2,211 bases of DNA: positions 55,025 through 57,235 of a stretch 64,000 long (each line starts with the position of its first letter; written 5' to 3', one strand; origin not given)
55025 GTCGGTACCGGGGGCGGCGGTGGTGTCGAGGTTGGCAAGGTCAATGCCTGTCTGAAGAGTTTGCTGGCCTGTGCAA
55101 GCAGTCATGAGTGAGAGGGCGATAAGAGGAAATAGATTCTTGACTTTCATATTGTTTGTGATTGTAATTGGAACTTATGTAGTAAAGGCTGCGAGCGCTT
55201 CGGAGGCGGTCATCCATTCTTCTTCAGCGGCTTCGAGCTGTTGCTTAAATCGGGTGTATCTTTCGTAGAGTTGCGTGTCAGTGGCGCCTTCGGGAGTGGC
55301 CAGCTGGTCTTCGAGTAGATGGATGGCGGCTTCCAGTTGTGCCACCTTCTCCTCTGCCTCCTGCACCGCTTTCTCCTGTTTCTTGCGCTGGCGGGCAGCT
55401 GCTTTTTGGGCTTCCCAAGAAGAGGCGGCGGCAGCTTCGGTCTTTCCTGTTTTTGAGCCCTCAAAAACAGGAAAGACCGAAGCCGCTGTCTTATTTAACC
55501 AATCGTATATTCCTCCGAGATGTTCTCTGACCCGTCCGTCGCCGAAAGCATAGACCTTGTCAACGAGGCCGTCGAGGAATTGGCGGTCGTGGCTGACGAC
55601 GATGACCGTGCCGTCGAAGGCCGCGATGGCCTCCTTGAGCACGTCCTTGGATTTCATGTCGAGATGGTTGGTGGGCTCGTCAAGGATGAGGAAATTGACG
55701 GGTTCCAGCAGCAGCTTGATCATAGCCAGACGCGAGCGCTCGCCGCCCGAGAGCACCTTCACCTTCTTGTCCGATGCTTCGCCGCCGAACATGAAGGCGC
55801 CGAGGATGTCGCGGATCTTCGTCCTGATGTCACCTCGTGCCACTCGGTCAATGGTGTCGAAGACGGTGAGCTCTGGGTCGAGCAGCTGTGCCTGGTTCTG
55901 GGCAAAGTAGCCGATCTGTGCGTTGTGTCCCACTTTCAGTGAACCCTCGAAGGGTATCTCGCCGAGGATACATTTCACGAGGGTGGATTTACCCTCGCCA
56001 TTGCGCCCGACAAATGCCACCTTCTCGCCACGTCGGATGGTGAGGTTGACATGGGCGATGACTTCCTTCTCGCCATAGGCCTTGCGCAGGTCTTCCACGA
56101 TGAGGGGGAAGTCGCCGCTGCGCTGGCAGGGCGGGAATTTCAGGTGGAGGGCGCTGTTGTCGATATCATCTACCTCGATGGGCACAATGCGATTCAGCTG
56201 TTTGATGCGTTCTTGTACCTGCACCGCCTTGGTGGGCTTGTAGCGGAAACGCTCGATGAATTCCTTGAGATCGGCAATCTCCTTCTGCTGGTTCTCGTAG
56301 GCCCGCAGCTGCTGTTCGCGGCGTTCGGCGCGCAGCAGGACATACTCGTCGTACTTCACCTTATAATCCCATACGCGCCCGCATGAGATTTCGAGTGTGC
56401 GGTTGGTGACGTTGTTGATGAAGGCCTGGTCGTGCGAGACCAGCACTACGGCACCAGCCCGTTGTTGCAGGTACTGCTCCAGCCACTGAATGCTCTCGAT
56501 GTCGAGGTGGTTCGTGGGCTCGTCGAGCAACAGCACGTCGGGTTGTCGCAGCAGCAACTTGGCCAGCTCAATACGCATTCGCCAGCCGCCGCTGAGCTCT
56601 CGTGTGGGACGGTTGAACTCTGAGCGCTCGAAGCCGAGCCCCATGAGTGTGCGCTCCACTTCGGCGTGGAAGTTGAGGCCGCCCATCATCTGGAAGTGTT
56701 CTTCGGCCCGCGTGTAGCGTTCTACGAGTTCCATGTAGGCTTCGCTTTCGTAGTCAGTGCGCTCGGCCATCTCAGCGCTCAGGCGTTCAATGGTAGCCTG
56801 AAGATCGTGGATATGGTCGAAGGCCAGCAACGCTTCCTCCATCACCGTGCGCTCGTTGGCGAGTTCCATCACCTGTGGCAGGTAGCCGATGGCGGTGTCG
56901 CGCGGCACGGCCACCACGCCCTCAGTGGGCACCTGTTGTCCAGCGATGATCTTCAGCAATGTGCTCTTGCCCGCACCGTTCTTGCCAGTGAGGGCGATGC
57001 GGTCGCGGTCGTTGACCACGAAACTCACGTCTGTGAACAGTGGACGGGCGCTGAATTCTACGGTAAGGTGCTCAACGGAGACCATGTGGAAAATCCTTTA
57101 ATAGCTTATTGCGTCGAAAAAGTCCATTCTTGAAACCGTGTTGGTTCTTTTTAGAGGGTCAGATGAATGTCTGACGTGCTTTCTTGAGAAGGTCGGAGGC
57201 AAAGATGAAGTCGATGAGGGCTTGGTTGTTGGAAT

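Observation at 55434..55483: Perfect 50 nt palindrome translated within an ABC-F ATPase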

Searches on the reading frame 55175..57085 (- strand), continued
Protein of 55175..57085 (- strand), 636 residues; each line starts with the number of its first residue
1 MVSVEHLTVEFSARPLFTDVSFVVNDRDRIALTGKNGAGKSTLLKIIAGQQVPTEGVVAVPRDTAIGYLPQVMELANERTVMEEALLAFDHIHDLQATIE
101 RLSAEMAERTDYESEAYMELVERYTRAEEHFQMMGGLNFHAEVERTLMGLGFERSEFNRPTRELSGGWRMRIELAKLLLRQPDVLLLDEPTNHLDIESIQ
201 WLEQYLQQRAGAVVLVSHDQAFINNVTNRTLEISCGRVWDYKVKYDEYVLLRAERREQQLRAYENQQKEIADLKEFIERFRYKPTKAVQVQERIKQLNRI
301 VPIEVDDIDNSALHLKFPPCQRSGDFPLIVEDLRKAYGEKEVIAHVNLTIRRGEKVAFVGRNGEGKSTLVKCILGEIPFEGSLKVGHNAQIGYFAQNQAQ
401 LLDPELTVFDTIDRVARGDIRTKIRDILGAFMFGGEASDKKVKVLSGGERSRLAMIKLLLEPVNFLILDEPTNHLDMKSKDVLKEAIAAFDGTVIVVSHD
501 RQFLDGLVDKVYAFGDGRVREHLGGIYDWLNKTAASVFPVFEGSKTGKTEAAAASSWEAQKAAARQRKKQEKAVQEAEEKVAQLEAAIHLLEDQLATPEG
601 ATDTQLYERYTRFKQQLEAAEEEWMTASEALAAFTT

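Call 30: find_related_loci(query=window:55175-57085:-, collection=metagenome_contigs, flank=6000)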
Query window:55175-57085:- (636 aa) in metagenome_contigs; peptide patterns used: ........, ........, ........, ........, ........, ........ (x = any residue, [..] = any of these).
600 stretches matched a pattern (row limit reached: there are more); 591 encode a relative of the query (tblastn E <= 1e-3); the best 80 are kept; 80 distinct loci.
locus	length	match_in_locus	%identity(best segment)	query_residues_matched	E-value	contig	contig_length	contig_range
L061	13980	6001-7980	72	1-633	0e+0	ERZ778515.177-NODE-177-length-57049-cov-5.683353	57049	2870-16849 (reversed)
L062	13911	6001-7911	72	1-628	0e+0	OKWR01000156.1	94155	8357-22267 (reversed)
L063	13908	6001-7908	72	1-624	0e+0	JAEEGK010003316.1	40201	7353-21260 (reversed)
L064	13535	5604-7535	70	1-631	0e+0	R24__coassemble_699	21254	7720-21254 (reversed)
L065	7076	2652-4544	72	1-624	0e+0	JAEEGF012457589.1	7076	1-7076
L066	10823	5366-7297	70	1-631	0e+0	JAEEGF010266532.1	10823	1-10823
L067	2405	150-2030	72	1-614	0e+0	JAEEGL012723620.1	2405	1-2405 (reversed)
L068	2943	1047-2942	71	1-624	0e+0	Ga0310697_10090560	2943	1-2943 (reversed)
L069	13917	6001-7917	72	1-628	0e+0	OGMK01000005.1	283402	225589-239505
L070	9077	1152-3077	70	1-631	0e+0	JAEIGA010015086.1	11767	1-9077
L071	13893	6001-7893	72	1-624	0e+0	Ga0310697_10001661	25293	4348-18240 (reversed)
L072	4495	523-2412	72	1-624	0e+0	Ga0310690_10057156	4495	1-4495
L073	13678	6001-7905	72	1-624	0e+0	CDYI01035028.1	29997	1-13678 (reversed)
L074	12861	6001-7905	72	1-624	0e+0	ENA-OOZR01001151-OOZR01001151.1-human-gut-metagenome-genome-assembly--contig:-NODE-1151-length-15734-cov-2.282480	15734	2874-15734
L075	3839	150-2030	71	1-614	0e+0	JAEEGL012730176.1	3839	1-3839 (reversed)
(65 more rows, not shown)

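Call 47: search_protein_families(library=ncbifam, proteins=[window:55175-57085:-])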
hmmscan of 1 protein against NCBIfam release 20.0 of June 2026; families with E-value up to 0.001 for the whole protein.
window:55175-57085:- (636 aa): 197 families (the best 25 are shown)
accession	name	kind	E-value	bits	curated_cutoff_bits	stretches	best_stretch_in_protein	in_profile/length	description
NF000355.4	ribo_prot_ABC_F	equivalog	9.1e-135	450.3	380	4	289-512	276-497/499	ribosomal protection-like ABC-F family protein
NF011646.0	PRK15064.1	equivalog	3.4e-118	395.4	762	1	1-533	1-527/530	ABC-F family ATPase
NF050005.1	ABC_ATPase_Uup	equivalog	1.1e-113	380.6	900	1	2-622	4-620/636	ATP-binding cassette ATPase Uup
NF008775.0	PRK11819.1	equivalog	4.5e-112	375.5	599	1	13-528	19-529/556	energy-dependent translational throttle protein EttA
TIGR03719.1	ABC_ABC_ChvD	subfamily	2.9e-111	372.8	806.75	1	13-527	17-526/552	energy-dependent translational throttle protein EttA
NF007921.0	PRK10636.1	equivalog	7.7e-110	368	917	2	145-630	131-627/638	ABC transporter ATP-binding protein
NF008358.0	PRK11147.1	equivalog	1.4e-106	357.2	936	1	2-624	4-625/635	ABC transporter ATP-binding protein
NF000514.1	ABCF_OptrA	exception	1.7e-101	340.5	1450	1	17-604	36-621/655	ABC-F type ribosomal protection protein OptrA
NF000168.2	ABCF_Msr_all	exception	6.3e-94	315.3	680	4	289-520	254-484/487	Msr family ABC-F type ribosomal protection protein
NF000171.1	ABCF_producer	exception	3e-93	313.1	800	3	3-278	5-278/541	TlrC/CarA/OleB/SrmB family ABC-F type ribosomal protection protein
NF000166.1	ABCF_CarA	exception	2.4e-84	283.5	1050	3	10-276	14-286/556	ABC-F type ribosomal protection protein Car(A)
NF000169.2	ABCF_Sal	exception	3e-84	283.6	725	3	328-515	316-502/542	Sal family ABC-F type ribosomal protection protein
NF000170.2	ABCF_Vga_all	exception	9.5e-82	275.2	725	3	324-531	268-470/521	Vga family ABC-F type ribosomal protection protein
NF043038.1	ABCF_CplR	exception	1.2e-78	265.1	780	3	328-532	287-487/544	ABC-F type ribosomal protection protein CplR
NF000167.2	ABCF_Lsa_all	exception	3.2e-66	224.3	750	4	142-276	96-229/492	Lsa family ABC-F type ribosomal protection protein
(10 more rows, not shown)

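Call 48: search_protein_families(library=pfam, proteins=[window:55175-57085:-], max_evalue=0.01)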
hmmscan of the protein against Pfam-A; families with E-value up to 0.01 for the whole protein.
window:55175-57085:- (636 aa): 22 families
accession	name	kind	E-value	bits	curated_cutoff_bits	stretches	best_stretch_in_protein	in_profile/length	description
PF00005.33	ABC_tran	-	2.1e-51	174.6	25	2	18-192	2-137/137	ABC transporter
PF12848.13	ABC_tran_Xtn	-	1.1e-24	86.7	25.9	1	231-312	1-82/85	ABC transporter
PF13304.12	AAA_21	-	2.4e-15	57.9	27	1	31-48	3-20/304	AAA domain, putative AbiEii toxin, Type IV TA system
PF02463.25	SMC_N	-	8.6e-10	38.9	40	0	443-507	135-205/220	RecF/RecN/SMC N terminal domain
PF13555.12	AAA_29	-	2.7e-08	33.9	27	1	17-44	12-39/61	P-loop containing region of AAA domain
PF13476.12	AAA_23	-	3.8e-08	34.6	27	0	30-47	22-39/201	AAA domain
PF00350.29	Dynamin_N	-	9.4e-08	32.7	27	1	30-225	1-145/168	Dynamin family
PF03193.22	RsgA_GTPase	-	1.2e-06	28.8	30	0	26-53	106-133/174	RsgA GTPase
PF16326.10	ABC_tran_CTD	-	1.1e-05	25.9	32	1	568-626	4-66/69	ABC transporter C-terminal domain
PF01926.29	MMR_HSR1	-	1.3e-05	25.7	21.9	0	29-63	1-35/113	50S ribosome-binding GTPase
PF13401.12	AAA_22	-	5.2e-05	24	27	0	30-88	8-57/130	AAA domain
PF25199.1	nSTAND_NTPase5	-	8.7e-05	22.8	34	0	30-108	44-121/145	Novel STAND NTPase 5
PF00004.35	AAA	-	0.00068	20.5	21.2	0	31-99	2-73/131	ATPase family associated with various cellular activities (AAA)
PF05673.19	DUF815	-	0.00073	19.2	23.8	0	30-79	56-105/249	Protein of unknown function (DUF815)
PF02367.23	TsaE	-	0.00082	19.8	26.6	0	24-50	18-44/128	Threonylcarbamoyl adenosine biosynthesis protein TsaE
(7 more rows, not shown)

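Call 49: find_encoding_contigs(protein=P0123, flank=10000, max_places=4)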
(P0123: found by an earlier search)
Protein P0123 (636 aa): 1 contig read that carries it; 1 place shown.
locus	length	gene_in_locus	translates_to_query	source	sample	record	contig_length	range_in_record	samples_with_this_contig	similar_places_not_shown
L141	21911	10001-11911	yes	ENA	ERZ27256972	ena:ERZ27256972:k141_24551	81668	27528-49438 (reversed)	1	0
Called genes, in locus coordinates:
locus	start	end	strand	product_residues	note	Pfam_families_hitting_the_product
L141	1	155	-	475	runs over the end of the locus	PF13145:Rotamase_2, PF13616:Rotamase_3, PF00639:Rotamase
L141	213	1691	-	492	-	PF00478:IMPDH, PF01070:FMN_dh (faint), PF00571:CBS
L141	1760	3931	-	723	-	PF00270:DEAD, PF00271:Helicase_C, PF16124:RecQ_Zn_bind, PF09382:RQC, PF00570:HRDC, PF21220:RecQ-1-like_HTH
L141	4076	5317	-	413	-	PF06689:zf-C4_ClpX, PF05496:RuvB_N (faint), PF00004:AAA, PF07724:AAA_2, PF07728:AAA_5 (weak), PF10431:ClpB_D2-small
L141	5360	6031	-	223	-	PF00574:CLP_protease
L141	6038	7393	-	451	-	PF05697:Trigger_N, PF28537:FKBP-like_TF, PF28539:TF_C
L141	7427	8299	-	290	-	PF00005:ABC_tran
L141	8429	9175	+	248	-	PF02405:MlaE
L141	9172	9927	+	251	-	PF00005:ABC_tran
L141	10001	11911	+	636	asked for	PF00005:ABC_tran, PF02463:SMC_N (faint), PF03193:RsgA_GTPase (faint), PF13476:AAA_23 (faint), PF13555:AAA_29 (faint), PF12848:ABC_tran_Xtn, PF00005:ABC_tran, PF16326:ABC_tran_CTD (weak), +3 more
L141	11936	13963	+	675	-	PF05649:Peptidase_M13_N, PF01431:Peptidase_M13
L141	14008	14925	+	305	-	PF04204:HTS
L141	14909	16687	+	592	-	PF01136:Peptidase_U32, PF12392:DUF3656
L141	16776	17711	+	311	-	-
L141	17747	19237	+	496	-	PF00037:Fer4 (faint), PF12797:Fer4_2 (faint), PF12837:Fer4_6 (faint), PF01180:DHO_dh, PF01207:Dus, PF13237:Fer4_10 (weak), PF14697:Fer4_21, PF12838:Fer4_7 (weak), +1 more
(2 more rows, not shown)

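Call 50: find_encoding_contigs(protein=P0122, flank=10000, max_places=6)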
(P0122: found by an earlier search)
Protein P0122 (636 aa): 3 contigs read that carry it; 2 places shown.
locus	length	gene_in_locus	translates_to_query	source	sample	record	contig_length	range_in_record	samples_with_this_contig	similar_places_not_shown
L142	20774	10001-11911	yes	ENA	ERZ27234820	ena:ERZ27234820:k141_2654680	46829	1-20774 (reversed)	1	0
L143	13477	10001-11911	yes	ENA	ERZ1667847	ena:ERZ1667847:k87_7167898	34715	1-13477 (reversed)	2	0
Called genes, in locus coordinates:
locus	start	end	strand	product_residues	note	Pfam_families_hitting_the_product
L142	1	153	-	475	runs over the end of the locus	PF13145:Rotamase_2, PF13616:Rotamase_3, PF00639:Rotamase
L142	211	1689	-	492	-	PF00478:IMPDH, PF03060:NMO (faint), PF00571:CBS, PF01070:FMN_dh (faint)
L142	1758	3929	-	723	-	PF00270:DEAD, PF00271:Helicase_C, PF16124:RecQ_Zn_bind, PF09382:RQC, PF00570:HRDC, PF21220:RecQ-1-like_HTH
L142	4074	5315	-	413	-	PF06689:zf-C4_ClpX, PF05496:RuvB_N (faint), PF00004:AAA, PF07724:AAA_2, PF07728:AAA_5 (weak), PF10431:ClpB_D2-small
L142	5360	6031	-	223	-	PF00574:CLP_protease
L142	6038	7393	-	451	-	PF05697:Trigger_N, PF28537:FKBP-like_TF, PF28539:TF_C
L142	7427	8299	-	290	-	PF00005:ABC_tran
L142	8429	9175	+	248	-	PF02405:MlaE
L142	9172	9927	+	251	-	PF00005:ABC_tran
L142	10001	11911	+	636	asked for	PF00005:ABC_tran, PF02463:SMC_N (faint), PF03193:RsgA_GTPase (faint), PF13476:AAA_23 (faint), PF13555:AAA_29 (faint), PF12848:ABC_tran_Xtn, PF00005:ABC_tran, PF16326:ABC_tran_CTD (weak), +3 more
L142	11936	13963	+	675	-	PF05649:Peptidase_M13_N, PF01431:Peptidase_M13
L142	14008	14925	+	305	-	PF04204:HTS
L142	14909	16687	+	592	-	PF01136:Peptidase_U32, PF12392:DUF3656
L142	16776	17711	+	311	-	-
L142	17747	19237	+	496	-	PF00037:Fer4 (faint), PF12797:Fer4_2 (faint), PF12837:Fer4_6 (faint), PF01180:DHO_dh, PF01207:Dus, PF13237:Fer4_10 (weak), PF14697:Fer4_21, PF12838:Fer4_7 (weak), +1 more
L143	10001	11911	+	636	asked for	PF00005:ABC_tran, PF02463:SMC_N (faint), PF03193:RsgA_GTPase (faint), PF13476:AAA_23 (faint), PF13555:AAA_29 (faint), PF12848:ABC_tran_Xtn, PF00005:ABC_tran, PF16326:ABC_tran_CTD (weak), +3 more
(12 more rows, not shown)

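Call 62: predict_structure(alignment_id=A1)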
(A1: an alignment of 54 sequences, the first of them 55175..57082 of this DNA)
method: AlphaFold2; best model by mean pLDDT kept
length: 635 residues; sequences in the alignment: 54
mean_pLDDT: 77.7   pTM: 0.44
mean pLDDT of the five models: 77.7, 76.4, 74.2, 71.9, 70.7
residues with pLDDT >= 90: 107; 70-90: 401; 50-70: 77; < 50: 50
segments of 3 or more residues with pLDDT < 50: 300-324, 534-554
pLDDT, mean of each block of 10 residues (from residue 1): 76 70 89 82 90 87 86 81 84 83 90 89 83 77 93 92 87 90 91 88 90 89 87 78 73 70 79 77 68 67 36 28 58 82 84 84 83 84 67 75 81 65 62 64 78 78 80 77 78 85 83 82 61 43 35 61 82 89 92 87 91 93 87 72
secondary structure, 60 per line:
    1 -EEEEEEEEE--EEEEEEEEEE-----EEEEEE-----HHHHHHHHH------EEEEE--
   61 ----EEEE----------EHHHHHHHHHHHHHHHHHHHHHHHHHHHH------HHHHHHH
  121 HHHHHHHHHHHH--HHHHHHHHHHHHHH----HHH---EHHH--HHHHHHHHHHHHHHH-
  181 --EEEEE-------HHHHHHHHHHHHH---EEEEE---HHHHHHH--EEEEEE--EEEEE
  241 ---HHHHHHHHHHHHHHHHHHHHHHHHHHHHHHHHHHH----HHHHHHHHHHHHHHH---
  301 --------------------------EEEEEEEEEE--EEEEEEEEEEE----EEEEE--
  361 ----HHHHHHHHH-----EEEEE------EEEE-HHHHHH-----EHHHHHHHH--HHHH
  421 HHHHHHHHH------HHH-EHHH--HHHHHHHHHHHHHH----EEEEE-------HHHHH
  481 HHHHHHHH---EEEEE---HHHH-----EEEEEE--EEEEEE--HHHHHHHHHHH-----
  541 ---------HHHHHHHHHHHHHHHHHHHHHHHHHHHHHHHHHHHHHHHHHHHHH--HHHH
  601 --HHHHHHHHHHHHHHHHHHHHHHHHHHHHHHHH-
elements in order: E2-10 E13-22 E28-33 H39-47 E54-58 E65-68 H80-107 H114-132 H135-148 H165-179 E183-187 H195-207 E211-215 H219-225 E228-233 E236-240 H244-278 H283-297 E327-336 E339-349 E354-358 H365-373 E379-383 E390-393 H395-400 H407-414 H417-429 H446-459 E464-468 H476-488 E492-496 H500-503 E509-514 E517-522 H525-535 H550-594 H597-600 H603-634

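Call 67: find_encoding_contigs(protein=P0011, flank=6000, max_places=2)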
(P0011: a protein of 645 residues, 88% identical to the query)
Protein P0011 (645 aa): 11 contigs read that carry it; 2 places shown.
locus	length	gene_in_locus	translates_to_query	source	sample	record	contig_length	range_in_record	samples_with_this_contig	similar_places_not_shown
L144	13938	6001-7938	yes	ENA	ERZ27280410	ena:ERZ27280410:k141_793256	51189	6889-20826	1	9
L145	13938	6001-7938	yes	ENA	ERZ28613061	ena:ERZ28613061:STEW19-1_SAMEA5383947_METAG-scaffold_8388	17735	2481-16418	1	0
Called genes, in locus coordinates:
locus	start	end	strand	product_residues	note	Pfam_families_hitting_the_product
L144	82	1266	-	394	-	PF05496:RuvB_N (weak), PF00004:AAA, PF07724:AAA_2, PF07728:AAA_5 (weak), PF10431:ClpB_D2-small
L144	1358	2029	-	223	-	PF00574:CLP_protease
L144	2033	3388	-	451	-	PF05697:Trigger_N, PF28537:FKBP-like_TF, PF28539:TF_C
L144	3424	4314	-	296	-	PF00005:ABC_tran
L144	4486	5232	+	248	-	PF02405:MlaE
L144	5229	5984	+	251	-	PF00005:ABC_tran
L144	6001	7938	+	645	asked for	PF00005:ABC_tran, PF02463:SMC_N (faint), PF03193:RsgA_GTPase (faint), PF13476:AAA_23 (faint), PF13555:AAA_29 (faint), PF00350:Dynamin_N (faint), PF12848:ABC_tran_Xtn, PF00005:ABC_tran, +1 more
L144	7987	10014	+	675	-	PF05649:Peptidase_M13_N, PF01431:Peptidase_M13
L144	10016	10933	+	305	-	PF04204:HTS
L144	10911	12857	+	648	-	PF01136:Peptidase_U32, PF12392:DUF3656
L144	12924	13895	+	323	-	-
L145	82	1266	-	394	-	PF05496:RuvB_N (weak), PF00004:AAA, PF07724:AAA_2, PF07728:AAA_5 (weak), PF10431:ClpB_D2-small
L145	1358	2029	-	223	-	PF00574:CLP_protease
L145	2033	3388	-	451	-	PF05697:Trigger_N, PF28537:FKBP-like_TF, PF28539:TF_C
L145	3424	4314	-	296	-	PF00005:ABC_tran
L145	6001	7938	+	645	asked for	PF00005:ABC_tran, PF02463:SMC_N (faint), PF03193:RsgA_GTPase (faint), PF13476:AAA_23 (faint), PF13555:AAA_29 (faint), PF00350:Dynamin_N (faint), PF12848:ABC_tran_Xtn, PF00005:ABC_tran, +1 more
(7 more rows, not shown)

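Call 70: find_encoding_contigs(protein=P0031, flank=2000, max_places=1)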
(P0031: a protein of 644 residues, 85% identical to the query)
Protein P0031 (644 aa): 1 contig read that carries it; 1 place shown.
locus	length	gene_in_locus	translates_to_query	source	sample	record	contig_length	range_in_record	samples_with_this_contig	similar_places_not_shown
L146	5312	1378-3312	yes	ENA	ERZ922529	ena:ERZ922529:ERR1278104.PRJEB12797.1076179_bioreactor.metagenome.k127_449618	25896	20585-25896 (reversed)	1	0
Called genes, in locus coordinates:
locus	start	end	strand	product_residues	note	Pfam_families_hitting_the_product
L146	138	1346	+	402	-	PF07470:Glyco_hydro_88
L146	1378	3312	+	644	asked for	PF00005:ABC_tran, PF02463:SMC_N (faint), PF03193:RsgA_GTPase (faint), PF13476:AAA_23 (faint), PF13555:AAA_29 (faint), PF00350:Dynamin_N (faint), PF12848:ABC_tran_Xtn, PF00005:ABC_tran, +1 more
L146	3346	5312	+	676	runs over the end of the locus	PF05649:Peptidase_M13_N, PF01431:Peptidase_M13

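Call 71: find_encoding_contigs(protein=P0063, flank=2000, max_places=1)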
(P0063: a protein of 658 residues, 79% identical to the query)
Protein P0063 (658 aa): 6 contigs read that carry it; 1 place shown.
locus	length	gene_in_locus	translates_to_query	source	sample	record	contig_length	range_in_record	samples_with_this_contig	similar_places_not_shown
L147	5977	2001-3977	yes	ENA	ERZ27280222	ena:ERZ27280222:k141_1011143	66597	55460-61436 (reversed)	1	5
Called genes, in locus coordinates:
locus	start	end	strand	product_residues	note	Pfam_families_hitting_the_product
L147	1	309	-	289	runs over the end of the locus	PF00005:ABC_tran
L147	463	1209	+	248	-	PF02405:MlaE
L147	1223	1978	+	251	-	PF02463:SMC_N (weak), PF00005:ABC_tran, PF13304:AAA_21 (faint)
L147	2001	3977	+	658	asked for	PF00005:ABC_tran, PF02463:SMC_N (faint), PF03193:RsgA_GTPase (faint), PF13476:AAA_23 (faint), PF13555:AAA_29 (faint), PF00350:Dynamin_N (faint), PF12848:ABC_tran_Xtn, PF00005:ABC_tran, +2 more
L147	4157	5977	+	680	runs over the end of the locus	PF05649:Peptidase_M13_N, PF01431:Peptidase_M13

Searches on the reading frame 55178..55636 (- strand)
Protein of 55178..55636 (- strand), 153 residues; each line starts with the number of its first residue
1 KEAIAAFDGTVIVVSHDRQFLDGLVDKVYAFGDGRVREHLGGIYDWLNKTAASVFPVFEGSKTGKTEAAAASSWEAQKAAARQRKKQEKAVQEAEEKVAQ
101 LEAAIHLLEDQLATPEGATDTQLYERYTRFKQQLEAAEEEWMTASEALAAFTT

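Call 65: find_homologous_proteins(query=window:55178-55636:-, max_evalue=1e-10)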
Query seq(153 aa) (153 aa): 1182 proteins with E <= 1e-10 among 1590 candidates; the best 120 are listed.
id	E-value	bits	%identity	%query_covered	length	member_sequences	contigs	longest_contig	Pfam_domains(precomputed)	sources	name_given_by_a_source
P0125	2.4e-52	195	64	97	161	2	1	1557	PF16326.11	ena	-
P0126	2.6e-48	181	61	97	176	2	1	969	PF16326.11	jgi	jgi:ATP-binding cassette subfamily F protein 3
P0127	1.2e-44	170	60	92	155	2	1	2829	PF16326.11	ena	-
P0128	3.3e-44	168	51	100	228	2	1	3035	PF00005.34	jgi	jgi:ATP-binding cassette subfamily F protein 3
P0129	1.2e-43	166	62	92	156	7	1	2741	PF16326.11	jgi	jgi:ATP-binding cassette subfamily F protein 3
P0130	5.1e-43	164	62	92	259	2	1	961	PF00005.34,PF16326.11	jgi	jgi:ATP-binding cassette subfamily F protein 3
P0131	8.7e-43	164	60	92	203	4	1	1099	PF00005.34,PF16326.11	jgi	jgi:ATP-binding cassette subfamily F protein 3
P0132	1.8e-42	163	61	92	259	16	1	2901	PF00005.34,PF16326.11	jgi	jgi:ATP-binding cassette subfamily F protein 3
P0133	1.5e-41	160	56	92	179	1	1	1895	PF16326.11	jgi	-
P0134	1.5e-41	160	57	97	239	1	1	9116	PF00005.34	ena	-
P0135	4.3e-41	158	57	92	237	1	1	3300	PF00005.34,PF16326.11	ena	-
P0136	1.1e-40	157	59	92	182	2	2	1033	PF16326.11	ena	-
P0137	2.6e-40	156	52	97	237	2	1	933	PF00005.34,PF16326.11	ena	-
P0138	4.4e-40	155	57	97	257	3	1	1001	PF00005.34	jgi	jgi:ATP-binding cassette subfamily F protein 3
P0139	5.3e-40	155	59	92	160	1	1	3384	PF16326.11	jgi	jgi:ATP-binding cassette subfamily F protein 3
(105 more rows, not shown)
